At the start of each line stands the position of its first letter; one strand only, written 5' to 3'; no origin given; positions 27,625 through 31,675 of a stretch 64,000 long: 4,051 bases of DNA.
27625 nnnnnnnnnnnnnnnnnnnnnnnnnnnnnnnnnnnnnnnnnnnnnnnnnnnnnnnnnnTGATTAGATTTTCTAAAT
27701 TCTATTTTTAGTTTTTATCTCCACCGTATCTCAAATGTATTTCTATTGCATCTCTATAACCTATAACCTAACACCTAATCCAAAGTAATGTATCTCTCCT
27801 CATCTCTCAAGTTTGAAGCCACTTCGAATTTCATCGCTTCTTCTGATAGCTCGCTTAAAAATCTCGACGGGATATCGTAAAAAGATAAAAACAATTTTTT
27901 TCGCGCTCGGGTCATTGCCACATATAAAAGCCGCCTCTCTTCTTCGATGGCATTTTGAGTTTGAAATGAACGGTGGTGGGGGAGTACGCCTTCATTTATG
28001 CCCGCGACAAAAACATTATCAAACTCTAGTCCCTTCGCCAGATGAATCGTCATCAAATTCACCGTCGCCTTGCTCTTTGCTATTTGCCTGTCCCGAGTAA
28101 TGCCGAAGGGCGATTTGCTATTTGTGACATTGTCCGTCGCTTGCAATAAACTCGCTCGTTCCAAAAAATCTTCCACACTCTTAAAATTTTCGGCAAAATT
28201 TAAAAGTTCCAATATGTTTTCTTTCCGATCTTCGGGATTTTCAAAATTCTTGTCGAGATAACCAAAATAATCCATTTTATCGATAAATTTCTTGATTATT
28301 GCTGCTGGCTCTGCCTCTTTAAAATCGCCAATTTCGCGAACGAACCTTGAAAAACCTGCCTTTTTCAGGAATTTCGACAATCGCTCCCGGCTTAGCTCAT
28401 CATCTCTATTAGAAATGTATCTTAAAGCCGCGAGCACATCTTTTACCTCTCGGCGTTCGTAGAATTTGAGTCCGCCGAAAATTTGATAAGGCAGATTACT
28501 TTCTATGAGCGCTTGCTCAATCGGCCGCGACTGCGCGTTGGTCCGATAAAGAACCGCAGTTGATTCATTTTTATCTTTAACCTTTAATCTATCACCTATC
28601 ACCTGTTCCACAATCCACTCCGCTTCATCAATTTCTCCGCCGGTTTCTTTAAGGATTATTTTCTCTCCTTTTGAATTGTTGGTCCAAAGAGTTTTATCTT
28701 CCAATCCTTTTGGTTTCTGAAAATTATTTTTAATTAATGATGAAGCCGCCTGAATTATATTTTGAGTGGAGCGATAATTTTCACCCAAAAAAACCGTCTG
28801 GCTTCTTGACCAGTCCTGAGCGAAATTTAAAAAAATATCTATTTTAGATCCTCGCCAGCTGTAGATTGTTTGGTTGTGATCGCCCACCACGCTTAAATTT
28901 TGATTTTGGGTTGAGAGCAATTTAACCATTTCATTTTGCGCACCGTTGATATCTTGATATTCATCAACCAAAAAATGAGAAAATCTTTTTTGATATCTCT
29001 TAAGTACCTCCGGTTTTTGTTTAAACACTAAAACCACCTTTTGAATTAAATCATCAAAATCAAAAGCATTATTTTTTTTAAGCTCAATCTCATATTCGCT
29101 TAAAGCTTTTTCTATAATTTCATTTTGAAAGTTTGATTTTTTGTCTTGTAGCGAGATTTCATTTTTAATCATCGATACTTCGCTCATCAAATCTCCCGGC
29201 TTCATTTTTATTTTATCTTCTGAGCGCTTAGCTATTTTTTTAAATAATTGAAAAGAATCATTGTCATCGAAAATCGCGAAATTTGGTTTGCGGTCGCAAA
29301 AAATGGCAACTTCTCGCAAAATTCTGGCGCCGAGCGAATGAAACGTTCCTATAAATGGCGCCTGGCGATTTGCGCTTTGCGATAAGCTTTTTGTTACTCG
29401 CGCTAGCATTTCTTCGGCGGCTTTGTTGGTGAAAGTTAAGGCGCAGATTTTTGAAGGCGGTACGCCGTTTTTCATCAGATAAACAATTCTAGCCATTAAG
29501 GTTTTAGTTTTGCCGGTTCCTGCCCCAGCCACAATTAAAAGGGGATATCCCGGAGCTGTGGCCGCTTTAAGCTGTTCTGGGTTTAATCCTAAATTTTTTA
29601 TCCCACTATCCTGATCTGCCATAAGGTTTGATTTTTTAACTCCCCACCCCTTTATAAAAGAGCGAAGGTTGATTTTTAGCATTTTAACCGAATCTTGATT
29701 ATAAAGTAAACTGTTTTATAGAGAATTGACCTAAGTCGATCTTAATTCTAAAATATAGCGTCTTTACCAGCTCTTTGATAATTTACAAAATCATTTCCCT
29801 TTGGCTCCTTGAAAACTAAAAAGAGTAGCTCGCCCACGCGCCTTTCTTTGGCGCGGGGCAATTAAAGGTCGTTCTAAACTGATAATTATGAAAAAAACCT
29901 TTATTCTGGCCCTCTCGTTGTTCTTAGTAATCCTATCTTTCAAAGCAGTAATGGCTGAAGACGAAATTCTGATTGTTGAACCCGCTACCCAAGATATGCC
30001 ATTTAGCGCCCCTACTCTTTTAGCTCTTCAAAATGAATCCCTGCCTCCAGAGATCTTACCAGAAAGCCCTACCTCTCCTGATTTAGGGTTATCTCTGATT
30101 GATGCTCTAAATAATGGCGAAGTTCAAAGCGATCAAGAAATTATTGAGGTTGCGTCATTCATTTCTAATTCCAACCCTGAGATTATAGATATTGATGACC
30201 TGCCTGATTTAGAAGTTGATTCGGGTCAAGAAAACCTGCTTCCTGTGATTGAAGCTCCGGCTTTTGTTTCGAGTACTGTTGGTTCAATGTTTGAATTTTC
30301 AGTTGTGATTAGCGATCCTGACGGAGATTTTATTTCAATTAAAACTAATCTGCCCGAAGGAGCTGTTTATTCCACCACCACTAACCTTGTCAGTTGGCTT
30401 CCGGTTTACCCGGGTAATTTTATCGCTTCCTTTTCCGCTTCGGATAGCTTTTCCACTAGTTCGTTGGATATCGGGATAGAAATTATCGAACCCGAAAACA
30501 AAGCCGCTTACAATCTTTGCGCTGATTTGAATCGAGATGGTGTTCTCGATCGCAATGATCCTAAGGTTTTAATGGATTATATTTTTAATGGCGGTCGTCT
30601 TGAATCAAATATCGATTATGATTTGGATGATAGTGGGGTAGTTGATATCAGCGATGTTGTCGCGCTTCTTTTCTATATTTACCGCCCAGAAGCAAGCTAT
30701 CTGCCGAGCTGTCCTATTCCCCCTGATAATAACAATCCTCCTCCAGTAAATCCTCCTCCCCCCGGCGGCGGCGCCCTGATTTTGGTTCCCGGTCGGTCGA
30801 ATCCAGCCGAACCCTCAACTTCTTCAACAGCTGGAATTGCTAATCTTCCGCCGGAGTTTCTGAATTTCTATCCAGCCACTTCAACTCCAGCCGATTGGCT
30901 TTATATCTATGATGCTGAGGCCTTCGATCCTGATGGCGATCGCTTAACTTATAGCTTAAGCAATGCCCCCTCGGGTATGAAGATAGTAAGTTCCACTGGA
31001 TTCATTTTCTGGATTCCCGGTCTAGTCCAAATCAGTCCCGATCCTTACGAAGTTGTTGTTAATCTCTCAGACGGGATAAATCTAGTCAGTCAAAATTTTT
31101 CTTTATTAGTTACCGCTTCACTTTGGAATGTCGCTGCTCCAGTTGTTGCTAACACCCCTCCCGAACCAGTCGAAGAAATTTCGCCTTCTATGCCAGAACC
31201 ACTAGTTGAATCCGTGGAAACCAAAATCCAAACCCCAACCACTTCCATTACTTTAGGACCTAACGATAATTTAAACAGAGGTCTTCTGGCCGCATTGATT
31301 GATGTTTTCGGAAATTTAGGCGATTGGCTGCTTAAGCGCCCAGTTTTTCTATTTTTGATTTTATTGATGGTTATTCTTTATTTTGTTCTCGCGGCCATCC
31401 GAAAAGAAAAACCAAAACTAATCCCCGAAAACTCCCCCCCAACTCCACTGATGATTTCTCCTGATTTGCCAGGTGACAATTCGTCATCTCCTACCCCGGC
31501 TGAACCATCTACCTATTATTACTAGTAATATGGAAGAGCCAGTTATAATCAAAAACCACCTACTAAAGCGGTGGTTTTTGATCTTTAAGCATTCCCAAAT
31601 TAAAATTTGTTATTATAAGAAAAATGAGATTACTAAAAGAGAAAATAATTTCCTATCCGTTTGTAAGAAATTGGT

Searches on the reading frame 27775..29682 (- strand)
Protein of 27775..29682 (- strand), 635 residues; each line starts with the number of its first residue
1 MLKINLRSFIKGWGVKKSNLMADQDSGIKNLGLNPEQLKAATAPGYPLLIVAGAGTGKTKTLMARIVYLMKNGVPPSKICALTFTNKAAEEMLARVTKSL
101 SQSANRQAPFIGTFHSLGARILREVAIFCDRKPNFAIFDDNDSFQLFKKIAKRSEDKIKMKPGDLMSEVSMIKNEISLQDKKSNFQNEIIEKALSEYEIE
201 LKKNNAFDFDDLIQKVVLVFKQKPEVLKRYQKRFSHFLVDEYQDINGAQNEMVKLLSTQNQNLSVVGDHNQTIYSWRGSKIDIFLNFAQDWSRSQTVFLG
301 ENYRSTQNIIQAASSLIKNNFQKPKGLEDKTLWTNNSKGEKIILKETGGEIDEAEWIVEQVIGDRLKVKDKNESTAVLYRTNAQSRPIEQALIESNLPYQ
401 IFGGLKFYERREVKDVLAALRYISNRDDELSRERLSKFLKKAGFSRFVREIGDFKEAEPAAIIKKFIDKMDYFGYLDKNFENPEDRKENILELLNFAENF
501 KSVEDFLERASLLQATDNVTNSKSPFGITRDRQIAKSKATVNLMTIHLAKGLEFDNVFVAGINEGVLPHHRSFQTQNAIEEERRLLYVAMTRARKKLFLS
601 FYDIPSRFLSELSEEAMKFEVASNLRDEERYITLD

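Call 43: search_protein_families(library=pfam, proteins=[window:27775-29682:-], max_evalue=0.00001)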
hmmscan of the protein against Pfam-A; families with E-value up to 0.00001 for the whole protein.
window:27775-29682:- (635 aa): 6 families
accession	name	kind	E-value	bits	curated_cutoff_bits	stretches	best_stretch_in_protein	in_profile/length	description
PF00580.27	UvrD-helicase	-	6.7e-76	256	23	1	33-290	1-269/271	UvrD/REP helicase N-terminal domain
PF13361.12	UvrD_C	-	2.9e-64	218.1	25.6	2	299-469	3-167/350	UvrD-like helicase C-terminal domain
PF13245.12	AAA_19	-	1.1e-20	74.6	25.1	1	43-275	9-132/134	AAA domain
PF13538.12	UvrD_C_2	-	9.4e-13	48.3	27.4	1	543-599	4-51/52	UvrD-like helicase C-terminal domain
PF13086.12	AAA_11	-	1e-06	29.2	27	1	49-241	20-221/257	AAA domain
PF13604.12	AAA_30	-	5.3e-06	26.7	27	0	33-94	2-64/191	AAA domain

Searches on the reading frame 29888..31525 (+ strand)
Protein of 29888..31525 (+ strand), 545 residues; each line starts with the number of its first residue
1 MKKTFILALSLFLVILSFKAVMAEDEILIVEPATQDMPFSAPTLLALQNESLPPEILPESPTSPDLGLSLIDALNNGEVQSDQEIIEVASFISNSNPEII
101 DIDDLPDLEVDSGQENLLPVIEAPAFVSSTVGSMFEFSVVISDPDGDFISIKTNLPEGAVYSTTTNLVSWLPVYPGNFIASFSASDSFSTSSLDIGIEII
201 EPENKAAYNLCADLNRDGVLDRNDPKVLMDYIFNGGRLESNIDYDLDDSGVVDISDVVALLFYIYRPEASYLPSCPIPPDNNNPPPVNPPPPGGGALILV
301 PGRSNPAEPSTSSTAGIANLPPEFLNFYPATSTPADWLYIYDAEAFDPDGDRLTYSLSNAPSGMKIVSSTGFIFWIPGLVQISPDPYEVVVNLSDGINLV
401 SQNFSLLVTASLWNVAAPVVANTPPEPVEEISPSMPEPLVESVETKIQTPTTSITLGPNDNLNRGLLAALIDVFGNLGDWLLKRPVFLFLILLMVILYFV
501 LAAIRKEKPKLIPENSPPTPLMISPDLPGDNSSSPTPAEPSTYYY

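Call 43: search_protein_families(library=pfam, proteins=[window:29888-31525:+], max_evalue=0.00001)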
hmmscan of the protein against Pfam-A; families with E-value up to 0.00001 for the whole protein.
window:29888-31525:+ (545 aa): 1 family
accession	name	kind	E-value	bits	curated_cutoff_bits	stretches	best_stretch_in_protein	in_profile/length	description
PF05345.18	He_PIG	-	6.1e-14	52.7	24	1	344-409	27-96/96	Putative Ig domain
